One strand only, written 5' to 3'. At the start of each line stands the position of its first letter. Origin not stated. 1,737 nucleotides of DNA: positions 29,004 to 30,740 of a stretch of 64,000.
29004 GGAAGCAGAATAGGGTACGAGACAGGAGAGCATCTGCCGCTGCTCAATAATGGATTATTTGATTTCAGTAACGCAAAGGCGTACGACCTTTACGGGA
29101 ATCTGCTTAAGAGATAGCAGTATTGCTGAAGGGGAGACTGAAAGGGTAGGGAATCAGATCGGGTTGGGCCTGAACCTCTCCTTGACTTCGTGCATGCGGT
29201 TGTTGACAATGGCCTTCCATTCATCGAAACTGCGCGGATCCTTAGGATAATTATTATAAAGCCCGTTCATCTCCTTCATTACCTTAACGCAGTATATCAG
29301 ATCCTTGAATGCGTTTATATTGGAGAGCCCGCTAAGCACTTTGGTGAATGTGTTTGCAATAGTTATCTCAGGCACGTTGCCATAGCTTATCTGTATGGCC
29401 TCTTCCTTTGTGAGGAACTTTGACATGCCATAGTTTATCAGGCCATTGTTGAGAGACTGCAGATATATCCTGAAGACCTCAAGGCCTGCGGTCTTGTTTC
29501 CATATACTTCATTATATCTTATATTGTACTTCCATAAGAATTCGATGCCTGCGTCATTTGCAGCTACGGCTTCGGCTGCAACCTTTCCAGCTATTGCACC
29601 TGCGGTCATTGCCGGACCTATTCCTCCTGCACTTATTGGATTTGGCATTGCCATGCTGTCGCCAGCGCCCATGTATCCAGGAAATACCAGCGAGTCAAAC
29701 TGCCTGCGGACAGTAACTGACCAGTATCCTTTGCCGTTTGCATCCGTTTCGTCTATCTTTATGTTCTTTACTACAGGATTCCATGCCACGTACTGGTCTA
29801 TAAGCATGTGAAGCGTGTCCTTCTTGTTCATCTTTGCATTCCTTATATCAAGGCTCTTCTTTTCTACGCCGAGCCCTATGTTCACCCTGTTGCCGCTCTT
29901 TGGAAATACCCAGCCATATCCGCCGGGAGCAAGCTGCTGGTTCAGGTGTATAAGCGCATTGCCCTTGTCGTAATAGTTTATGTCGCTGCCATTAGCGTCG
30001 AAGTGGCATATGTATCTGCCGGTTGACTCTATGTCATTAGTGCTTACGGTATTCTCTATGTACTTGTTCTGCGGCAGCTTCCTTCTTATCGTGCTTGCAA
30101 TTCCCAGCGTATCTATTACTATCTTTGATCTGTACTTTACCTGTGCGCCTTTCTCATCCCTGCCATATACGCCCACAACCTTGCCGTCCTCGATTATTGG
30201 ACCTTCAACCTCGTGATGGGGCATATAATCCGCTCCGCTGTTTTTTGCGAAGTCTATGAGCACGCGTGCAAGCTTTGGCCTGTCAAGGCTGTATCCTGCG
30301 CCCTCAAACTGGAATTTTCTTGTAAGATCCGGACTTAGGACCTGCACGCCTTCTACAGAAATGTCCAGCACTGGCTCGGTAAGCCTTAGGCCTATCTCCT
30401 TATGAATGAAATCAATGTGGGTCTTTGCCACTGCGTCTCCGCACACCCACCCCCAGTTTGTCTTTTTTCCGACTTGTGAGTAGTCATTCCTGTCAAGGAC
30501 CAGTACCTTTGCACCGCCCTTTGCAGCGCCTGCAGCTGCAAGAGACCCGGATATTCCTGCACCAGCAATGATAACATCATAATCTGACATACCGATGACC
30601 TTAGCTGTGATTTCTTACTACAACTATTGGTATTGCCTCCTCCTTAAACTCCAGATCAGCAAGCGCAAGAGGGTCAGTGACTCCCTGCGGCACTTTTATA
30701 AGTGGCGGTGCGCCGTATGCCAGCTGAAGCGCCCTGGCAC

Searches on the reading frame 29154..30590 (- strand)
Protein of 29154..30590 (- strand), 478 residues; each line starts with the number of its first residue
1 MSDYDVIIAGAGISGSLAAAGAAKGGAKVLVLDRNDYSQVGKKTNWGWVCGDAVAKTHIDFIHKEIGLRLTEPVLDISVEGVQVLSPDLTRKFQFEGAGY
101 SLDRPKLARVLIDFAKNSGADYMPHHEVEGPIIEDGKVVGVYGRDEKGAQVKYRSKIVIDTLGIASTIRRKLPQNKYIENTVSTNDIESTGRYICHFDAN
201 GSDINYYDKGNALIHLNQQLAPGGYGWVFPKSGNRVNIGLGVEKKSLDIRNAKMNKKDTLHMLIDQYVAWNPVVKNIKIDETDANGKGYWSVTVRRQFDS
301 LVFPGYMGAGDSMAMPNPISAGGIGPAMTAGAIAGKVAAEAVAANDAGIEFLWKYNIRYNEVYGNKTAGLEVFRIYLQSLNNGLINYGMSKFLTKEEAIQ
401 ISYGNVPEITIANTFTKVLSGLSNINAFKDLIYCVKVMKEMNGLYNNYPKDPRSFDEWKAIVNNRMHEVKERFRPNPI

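Call 54: search_protein_families(library=pfam, proteins=[window:29154-30590:-], max_evalue=1)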
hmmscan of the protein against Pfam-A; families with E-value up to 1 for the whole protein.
window:29154-30590:- (478 aa): 13 families
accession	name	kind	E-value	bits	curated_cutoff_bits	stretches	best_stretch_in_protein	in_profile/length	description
PF22578.2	GGR_cat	-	1.2e-12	47.9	27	1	204-254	13-62/88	Geranylgeranyl reductase catalytic domain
PF01266.30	DAO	-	8.1e-12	45.8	27.9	2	88-340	133-352/353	FAD dependent oxidoreductase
PF12831.13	FAD_oxidored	-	1.1e-10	41.9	27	1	5-161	1-143/416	FAD dependent oxidoreductase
PF00890.30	FAD_binding_2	-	2.2e-08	34.2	20.4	2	5-37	1-33/414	FAD binding domain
PF01494.25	FAD_binding_3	-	5.4e-05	23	22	2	3-37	1-35/349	FAD binding domain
PF13450.12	NAD_binding_8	-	0.00039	21.1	21.9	1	8-36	1-29/68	NAD(P)-binding Rossmann-like domain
PF03486.20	HI0933_like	-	0.00039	20.4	50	1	5-43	2-38/244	HI0933-like protein Rossmann domain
PF01134.28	GIDA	-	0.00058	19.5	22.1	1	5-146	1-136/391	Glucose inhibited division protein A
PF00996.24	GDI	-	0.0043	16.1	23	1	3-38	4-39/436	GDP dissociation inhibitor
PF04820.20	Trp_halogenase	-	0.0052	16.1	21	0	99-171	152-220/458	Tryptophan halogenase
PF01262.27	AlaDh_PNT_C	-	0.0097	15.8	23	1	5-36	30-61/214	Alanine dehydrogenase/PNT, C-terminal domain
PF01946.23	Thi4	-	0.013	15.2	26.2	1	3-72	17-86/235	Thi4 family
PF07992.20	Pyr_redox_2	-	0.12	12.2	26.1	1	4-37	1-35/291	Pyridine nucleotide-disulphide oxidoreductase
